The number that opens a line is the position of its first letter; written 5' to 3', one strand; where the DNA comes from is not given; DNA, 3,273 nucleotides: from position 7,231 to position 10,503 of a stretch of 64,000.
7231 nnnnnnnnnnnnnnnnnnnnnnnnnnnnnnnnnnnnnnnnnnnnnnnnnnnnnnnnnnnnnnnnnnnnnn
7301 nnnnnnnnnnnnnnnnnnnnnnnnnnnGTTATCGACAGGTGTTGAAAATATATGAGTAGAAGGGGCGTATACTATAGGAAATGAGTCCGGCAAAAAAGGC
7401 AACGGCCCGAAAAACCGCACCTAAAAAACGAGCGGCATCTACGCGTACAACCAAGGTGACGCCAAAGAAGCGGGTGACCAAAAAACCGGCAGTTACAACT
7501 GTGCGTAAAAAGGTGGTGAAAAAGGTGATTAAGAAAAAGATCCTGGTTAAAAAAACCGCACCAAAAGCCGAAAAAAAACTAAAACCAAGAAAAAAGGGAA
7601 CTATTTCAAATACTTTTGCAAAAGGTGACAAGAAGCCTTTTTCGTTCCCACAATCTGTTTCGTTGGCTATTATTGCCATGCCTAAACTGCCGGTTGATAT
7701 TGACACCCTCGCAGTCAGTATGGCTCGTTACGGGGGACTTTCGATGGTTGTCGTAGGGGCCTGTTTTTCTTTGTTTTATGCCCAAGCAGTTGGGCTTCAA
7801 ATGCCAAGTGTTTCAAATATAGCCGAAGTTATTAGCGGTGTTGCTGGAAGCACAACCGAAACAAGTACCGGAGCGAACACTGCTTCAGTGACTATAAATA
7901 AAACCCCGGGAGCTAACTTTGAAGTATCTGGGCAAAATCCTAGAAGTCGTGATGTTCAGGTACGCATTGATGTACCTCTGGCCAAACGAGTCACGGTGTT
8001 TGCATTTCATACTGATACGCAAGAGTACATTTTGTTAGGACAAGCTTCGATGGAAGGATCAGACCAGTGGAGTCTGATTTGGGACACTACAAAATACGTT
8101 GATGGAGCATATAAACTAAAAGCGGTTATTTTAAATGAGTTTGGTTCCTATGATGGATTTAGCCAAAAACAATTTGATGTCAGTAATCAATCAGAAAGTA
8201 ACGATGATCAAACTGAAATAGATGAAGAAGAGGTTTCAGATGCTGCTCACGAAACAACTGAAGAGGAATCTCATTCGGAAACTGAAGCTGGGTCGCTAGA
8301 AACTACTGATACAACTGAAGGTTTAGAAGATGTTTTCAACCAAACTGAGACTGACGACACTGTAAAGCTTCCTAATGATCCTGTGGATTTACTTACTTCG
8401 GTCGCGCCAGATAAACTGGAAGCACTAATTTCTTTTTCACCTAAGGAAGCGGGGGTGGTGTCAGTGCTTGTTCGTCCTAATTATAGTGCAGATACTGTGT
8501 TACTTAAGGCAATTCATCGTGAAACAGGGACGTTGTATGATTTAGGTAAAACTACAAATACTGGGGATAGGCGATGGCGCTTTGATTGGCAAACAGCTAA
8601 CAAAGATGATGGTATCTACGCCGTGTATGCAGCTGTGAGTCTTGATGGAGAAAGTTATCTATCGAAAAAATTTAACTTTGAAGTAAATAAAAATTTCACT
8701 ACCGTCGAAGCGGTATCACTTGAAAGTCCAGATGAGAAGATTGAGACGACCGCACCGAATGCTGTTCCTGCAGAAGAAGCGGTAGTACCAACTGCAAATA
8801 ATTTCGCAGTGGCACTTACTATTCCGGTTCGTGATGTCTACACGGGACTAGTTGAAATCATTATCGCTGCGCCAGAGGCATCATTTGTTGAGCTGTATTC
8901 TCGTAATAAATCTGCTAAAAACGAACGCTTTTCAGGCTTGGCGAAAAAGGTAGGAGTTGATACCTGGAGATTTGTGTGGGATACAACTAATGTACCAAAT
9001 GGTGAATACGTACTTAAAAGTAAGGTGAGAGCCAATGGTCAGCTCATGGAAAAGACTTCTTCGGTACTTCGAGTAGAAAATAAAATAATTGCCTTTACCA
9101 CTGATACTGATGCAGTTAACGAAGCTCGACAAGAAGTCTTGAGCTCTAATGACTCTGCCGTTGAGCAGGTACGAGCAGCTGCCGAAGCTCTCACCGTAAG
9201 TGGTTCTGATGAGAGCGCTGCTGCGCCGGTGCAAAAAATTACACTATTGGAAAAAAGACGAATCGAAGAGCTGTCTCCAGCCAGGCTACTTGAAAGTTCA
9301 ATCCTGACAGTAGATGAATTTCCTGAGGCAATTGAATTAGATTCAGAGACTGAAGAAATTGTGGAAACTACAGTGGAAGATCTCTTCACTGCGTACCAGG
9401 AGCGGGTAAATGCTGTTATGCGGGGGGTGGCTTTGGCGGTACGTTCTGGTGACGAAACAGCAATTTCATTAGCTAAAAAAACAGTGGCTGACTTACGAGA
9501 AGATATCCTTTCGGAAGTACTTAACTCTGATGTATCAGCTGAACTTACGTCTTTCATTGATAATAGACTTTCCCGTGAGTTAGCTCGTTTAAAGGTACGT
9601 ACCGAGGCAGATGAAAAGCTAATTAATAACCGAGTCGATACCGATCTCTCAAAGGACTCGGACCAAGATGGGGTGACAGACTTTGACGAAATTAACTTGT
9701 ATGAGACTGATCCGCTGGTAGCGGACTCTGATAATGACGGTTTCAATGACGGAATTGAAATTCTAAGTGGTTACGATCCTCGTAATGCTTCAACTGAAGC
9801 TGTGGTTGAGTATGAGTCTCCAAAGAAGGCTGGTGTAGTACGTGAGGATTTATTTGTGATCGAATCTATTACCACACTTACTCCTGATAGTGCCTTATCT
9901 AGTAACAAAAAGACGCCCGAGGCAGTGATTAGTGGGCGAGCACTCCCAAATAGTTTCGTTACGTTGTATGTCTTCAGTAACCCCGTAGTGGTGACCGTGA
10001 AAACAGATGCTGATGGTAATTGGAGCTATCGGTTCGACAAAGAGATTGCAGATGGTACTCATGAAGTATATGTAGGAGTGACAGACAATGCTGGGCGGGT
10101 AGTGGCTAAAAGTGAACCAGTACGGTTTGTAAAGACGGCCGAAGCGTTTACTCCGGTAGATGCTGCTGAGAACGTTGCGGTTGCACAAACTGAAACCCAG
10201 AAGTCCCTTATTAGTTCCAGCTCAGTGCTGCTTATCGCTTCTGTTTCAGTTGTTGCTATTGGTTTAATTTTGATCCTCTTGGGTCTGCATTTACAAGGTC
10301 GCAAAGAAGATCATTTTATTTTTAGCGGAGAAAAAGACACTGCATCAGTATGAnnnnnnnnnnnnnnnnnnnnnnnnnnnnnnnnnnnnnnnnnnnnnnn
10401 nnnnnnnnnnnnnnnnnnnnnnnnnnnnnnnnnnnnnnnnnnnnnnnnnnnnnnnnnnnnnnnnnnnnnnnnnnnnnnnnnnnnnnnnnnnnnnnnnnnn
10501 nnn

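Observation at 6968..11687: Two-component operon wrapped around a giant lysine-tailed, calcium-repeat surface protein, lodged between uvrB and uvrA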

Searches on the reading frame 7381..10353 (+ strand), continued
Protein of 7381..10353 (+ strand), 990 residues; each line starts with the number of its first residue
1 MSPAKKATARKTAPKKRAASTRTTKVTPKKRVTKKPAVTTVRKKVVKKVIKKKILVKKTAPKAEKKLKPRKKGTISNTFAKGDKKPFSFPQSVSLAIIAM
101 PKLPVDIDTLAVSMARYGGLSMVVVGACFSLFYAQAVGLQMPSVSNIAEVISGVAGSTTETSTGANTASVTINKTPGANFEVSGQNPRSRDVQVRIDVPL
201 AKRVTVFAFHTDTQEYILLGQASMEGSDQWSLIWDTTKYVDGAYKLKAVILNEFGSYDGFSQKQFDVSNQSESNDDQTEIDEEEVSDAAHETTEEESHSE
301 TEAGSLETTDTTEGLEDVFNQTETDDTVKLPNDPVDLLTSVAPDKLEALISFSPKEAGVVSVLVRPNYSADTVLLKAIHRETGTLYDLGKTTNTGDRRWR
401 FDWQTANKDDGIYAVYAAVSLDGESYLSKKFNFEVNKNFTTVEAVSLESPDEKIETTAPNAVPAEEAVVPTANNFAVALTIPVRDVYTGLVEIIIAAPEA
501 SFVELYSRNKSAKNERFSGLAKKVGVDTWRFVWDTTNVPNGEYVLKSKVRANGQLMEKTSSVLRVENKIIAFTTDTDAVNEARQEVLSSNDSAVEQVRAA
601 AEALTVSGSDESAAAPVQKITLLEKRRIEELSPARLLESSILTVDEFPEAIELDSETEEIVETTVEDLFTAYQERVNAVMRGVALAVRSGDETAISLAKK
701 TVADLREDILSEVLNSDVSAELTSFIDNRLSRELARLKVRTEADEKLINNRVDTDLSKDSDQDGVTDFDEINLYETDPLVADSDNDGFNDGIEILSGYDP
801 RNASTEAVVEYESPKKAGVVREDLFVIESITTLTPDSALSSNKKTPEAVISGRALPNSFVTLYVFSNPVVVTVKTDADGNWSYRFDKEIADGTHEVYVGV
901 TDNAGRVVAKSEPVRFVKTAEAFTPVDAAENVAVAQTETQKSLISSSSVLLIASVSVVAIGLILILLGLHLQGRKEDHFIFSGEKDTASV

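Call 46: predict_structure(alignment_id=A3)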
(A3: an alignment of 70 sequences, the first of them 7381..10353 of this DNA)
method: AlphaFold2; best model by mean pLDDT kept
length: 990 residues; sequences in the alignment: 70
mean_pLDDT: 72.0   pTM: 0.45
mean pLDDT of the five models: 72.0, 70.9, 70.6, 68.4, 68.2
residues with pLDDT >= 90: 350; 70-90: 262; 50-70: 87; < 50: 291
segments of 3 or more residues with pLDDT < 50: 1-102, 144-168, 273-344, 440-473, 571-575, 604-621, 929-942, 978-990
pLDDT, mean of each block of 10 residues (from residue 1): 38 40 39 39 36 37 38 39 43 41 67 92 95 79 43 40 46 92 91 96 94 90 94 94 96 91 92 43 37 33 32 33 33 35 57 81 91 96 94 93 93 94 87 79 36 34 32 70 90 94 96 91 94 93 96 89 87 48 54 52 43 40 57 82 89 90 91 92 88 92 94 86 90 91 85 77 89 89 91 86 67 78 87 78 78 89 82 87 82 88 81 83 56 36 69 94 93 63 42
secondary structure, 60 per line:
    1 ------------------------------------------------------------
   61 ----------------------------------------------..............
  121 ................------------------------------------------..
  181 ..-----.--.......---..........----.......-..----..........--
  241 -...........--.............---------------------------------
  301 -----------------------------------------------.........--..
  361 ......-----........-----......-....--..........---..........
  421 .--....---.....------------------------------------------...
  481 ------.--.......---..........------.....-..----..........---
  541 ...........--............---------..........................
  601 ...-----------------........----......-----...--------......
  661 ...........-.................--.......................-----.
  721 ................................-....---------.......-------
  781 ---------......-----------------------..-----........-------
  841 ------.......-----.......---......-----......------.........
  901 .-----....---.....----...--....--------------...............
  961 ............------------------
elements in order (helices of 4 or more, strands of 3 or more residues): H107-136 E179-182 E191-197 E201-210 E215-221 E229-235 E242-252 E255-267 E348-356 E359-366 E372-379 E385-390 E392-395 E398-404 E411-421 E424-427 E431-435 E478-480 E490-496 E500-509 E516-520 E528-534 E541-551 E554-565 H575-603 H621-628 H633-638 H655-671 H673-689 H692-714 H720-752 H754-757 H767-773 H790-795 E826-833 E847-853 E859-865 E869-874 E880-885 E892-901 E907-910 E914-918 E923-925 H928-931 H946-972
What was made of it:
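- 7906..9078 (+): Three Ig-like beta-sandwich domains (aa 176-268, 348-436, 478-566) separated by disordered acidic linkers. This is the fast-evolving distal part. AlphaFold pLDDT >90 in the domains and <50 in the linkers (call 46).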

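Call 48: fold_search(model_id=the predicted structure, library=pdb)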
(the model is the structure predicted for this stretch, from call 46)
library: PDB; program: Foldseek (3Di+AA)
matches with E <= 10: 1853; with E <= 0.001: 154
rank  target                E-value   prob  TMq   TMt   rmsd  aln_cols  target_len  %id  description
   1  6xi3                  9.3e-08  1.00  0.09  0.20  30.7       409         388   10  Crystal structure of tetra-tandem repeat in extending region of large adhesion protein (released 2020-10-14)
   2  2yn5_A                1.7e-07  1.00  0.08  0.25  29.9       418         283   12  Structural insight into the giant calcium-binding adhesin SiiE: implications for the adhesion of Salmonella enterica t (released 2013-04-03)
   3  2yn5_B                3.0e-07  1.00  0.08  0.25  30.7       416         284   12  Structural insight into the giant calcium-binding adhesin SiiE: implications for the adhesion of Salmonella enterica t (released 2013-04-03)
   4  8peq_B                3.6e-07  1.00  0.08  0.25  28.0       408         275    8  Complex of diubiquitin-derived artificial binding protein (Affilin) variant Af2 with its target oncofetal fibronectin  (released 2024-06-26)
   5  7ptp_A                4.7e-07  1.00  0.08  0.11  26.8       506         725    9  In-situ structure of pentameric S-layer protein (released 2021-12-15)
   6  5e53_B                5.4e-07  1.00  0.09  0.26  26.4       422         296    9  Crystal structure of chicken CNTN1 FN1-FN3 domains (released 2016-08-31)
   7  5e55_A                6.2e-07  1.00  0.08  0.23  23.1       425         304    9  Crystal structure of mouse CNTN6 FN1-FN3 domains (released 2016-08-31)
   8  2yn3_A                6.9e-07  1.00  0.08  0.26  28.1       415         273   11  Structural insight into the giant calcium-binding adhesin SiiE: implications for the adhesion of Salmonella enterica t (released 2013-04-03)
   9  5e53_D                7.2e-07  1.00  0.08  0.23  25.8       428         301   10  Crystal structure of chicken CNTN1 FN1-FN3 domains (released 2016-08-31)
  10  2yn3_C                9.2e-07  1.00  0.08  0.24  29.5       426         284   11  Structural insight into the giant calcium-binding adhesin SiiE: implications for the adhesion of Salmonella enterica t (released 2013-04-03)
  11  1tdq_A                1.2e-06  1.00  0.08  0.28  27.1       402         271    6  Structural basis for the interactions between tenascins and the C-type lectin domains from lecticans: evidence for a c (released 2004-08-31)
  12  5e55_B                1.4e-06  1.00  0.08  0.24  23.9       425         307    9  Crystal structure of mouse CNTN6 FN1-FN3 domains (released 2016-08-31)
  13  5e53_C                1.4e-06  1.00  0.09  0.26  25.3       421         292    9  Crystal structure of chicken CNTN1 FN1-FN3 domains (released 2016-08-31)
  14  8peq_A                2.7e-06  1.00  0.07  0.24  28.4       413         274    9  Complex of diubiquitin-derived artificial binding protein (Affilin) variant Af2 with its target oncofetal fibronectin  (released 2024-06-26)
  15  3t1w                  4.0e-06  1.00  0.07  0.18  27.4       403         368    8  Structure of the four-domain fragment Fn7B89 of oncofetal fibronectin (released 2012-03-21)
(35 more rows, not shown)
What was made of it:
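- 7906..9078 (+): Foldseek matches tandem Ig/FnIII adhesin extenders such as 6xi3 and SiiE 2yn5 (call 48).
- It resembles adhesin extender Ig arrays (call 48).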

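Call 49: search_protein_families(library=pfam, proteins=[L024:996-2597:+, L024:2779-3396:+, L024:3389-4696:+, L024:5068-6660:+, L024:6657-8003:+, L024:8985-9734:+, L028:5087-6904:-, L028:3774-5090:-, L028:7011-8849:+, L028:8865-10274:+], max_evalue=0.001)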
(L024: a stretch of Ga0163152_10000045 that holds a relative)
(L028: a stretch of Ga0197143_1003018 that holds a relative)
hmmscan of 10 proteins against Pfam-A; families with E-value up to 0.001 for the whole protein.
L024:996-2597:+ (533 aa): 9 families
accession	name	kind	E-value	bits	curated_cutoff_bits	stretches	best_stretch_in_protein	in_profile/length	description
PF05970.20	PIF1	-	1.1e-31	110.6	25.9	1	9-201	18-213/223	PIF1-like helicase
PF13245.12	AAA_19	-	4.1e-14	53.3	25.1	1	3-146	1-133/134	AAA domain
PF13604.12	AAA_30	-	2.2e-12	47.5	27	1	3-147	6-133/191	AAA domain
PF13401.12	AAA_22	-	9.2e-07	29.7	27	1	13-137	5-122/130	AAA domain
PF21530.3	Pif1_2B_dom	-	1.6e-05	24.9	23.9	1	267-308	6-47/47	DNA helicase Pif1, 2B domain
PF20720.3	nSTAND3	-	5.6e-05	23.3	27.2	1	4-46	8-50/155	Novel STAND NTPase 3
PF03266.21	NTPase_1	-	0.00055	20.3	23.9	0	15-43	1-29/168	NTPase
PF13191.12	AAA_16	-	0.00057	20.9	32.6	0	13-40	24-51/167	AAA ATPase domain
PF02689.20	Herpes_Helicase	-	0.00077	18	27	0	353-390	731-770/808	Helicase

L024:2779-3396:+ (205 aa): 0 families

L024:3389-4696:+ (435 aa): 1 family
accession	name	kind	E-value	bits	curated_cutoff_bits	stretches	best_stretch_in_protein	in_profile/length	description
PF08843.17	AbiEii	-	7.1e-19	69.1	22.5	1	45-245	8-199/238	Nucleotidyl transferase AbiEii toxin, Type IV TA system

L024:5068-6660:+ (530 aa): 2 families
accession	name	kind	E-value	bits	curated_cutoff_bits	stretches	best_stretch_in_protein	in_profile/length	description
PF19077.6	Big_13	-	1.9e-07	31.9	27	1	400-462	30-94/102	Bacterial Ig-like domain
PF18884.5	TSP3_bac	-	6.6e-05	23.1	25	1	299-321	1-22/22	Bacterial TSP3 repeat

L024:6657-8003:+ (448 aa): 2 families
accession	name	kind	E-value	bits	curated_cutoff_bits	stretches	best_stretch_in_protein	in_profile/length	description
PF02518.31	HATPase_c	-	4e-31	108.2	26.4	1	338-447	2-110/111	Histidine kinase-, DNA gyrase B-, and HSP90-like ATPase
PF00512.31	HisKA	-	3.5e-16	59.5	26.9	1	227-292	2-66/66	His Kinase A (phospho-acceptor) domain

L024:8985-9734:+ (249 aa): 2 families
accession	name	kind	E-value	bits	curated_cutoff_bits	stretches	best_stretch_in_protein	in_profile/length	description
PF04002.20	RadC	-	4.4e-39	133.6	22.1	1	129-242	2-116/121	RadC-like JAB domain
PF20582.4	UPF0758_N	-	1.1e-17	64.3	27.1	1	28-88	1-61/77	UPF0758 N-terminal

L028:5087-6904:- (605 aa): 1 family
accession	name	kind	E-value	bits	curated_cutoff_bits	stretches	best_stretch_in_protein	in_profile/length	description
PF10101.14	DUF2339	-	1e-75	256.3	33.6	2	67-407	1-339/659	Predicted membrane protein (DUF2339)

L028:3774-5090:- (438 aa): 4 families
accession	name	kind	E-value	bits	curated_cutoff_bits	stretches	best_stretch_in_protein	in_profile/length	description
PF02412.23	TSP_3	-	2.6e-26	91.5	25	3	319-353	1-36/36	Thrombospondin type 3 repeat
PF13163.11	DUF3999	-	8.3e-10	38.9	30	1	45-220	18-211/424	Protein of unknown function (DUF3999)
PF22633.2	F5_F8_type_C_2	-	4.5e-07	30.8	27.8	1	112-201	2-91/91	NedA-like, galactose-binding domain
PF00754.31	F5_F8_type_C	-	1.4e-05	25.6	28.2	1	107-205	12-114/127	F5/8 type C domain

L028:7011-8849:+ (612 aa): 1 family
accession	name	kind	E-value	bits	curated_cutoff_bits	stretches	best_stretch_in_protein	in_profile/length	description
PF18884.5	TSP3_bac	-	0.00045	20.4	25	0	389-410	1-22/22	Bacterial TSP3 repeat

L028:8865-10274:+ (469 aa): 2 families
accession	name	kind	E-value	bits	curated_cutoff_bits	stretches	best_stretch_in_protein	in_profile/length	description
PF02518.31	HATPase_c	-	1.2e-28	100.2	26.4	1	356-466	2-109/111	Histidine kinase-, DNA gyrase B-, and HSP90-like ATPase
PF00512.31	HisKA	-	1.1e-15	57.9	26.9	1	243-310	2-66/66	His Kinase A (phospho-acceptor) domain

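Call 62: list_cluster_members(proteins=[window:7381-10353:+, window:6968-7327:+, window:10350-11687:+])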
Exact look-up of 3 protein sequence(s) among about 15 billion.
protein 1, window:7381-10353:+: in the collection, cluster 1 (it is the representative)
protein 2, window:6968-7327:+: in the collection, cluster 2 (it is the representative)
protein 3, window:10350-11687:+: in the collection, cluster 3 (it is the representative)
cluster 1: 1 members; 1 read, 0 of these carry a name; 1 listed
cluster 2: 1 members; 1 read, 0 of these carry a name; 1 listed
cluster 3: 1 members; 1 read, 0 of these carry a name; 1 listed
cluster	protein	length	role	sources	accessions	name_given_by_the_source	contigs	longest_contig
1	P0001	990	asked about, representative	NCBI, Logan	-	-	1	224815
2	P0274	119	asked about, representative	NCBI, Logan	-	-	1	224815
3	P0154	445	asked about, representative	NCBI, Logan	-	-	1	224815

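Call 73: find_homologous_proteins(query=A3, max_evalue=1e-30)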
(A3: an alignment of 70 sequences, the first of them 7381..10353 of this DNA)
Query A3 (70 sequences) (990 aa, profile of the alignment): 2 proteins with E <= 1e-30 among 8000 candidates.
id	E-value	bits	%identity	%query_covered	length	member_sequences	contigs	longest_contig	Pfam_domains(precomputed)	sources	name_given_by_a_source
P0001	1.2e-273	929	100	100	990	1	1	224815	PF19077.7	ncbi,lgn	-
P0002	1.0e-226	773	33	49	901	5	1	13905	PF19077.7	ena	-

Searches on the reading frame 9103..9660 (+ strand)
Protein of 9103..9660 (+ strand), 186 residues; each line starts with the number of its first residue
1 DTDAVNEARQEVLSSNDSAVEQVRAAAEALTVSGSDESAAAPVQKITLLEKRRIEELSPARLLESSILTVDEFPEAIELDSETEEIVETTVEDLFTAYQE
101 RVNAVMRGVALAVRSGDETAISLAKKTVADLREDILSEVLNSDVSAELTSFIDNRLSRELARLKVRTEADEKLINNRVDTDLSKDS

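Call 61: search_protein_families(library=pfam, proteins=[window:9103-9660:+], max_evalue=10)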
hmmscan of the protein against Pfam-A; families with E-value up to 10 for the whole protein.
window:9103-9660:+ (186 aa): 2 families
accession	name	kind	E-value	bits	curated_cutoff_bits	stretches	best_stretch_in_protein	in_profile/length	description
PF25097.1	ARM_Cnot1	-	0.049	13.7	27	1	86-143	5-64/201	Cnot1 ARM repeat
PF05597.16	Phasin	-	1.6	9.2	28.8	1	122-180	60-116/126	Poly(hydroxyalcanoate) granule associated protein (phasin)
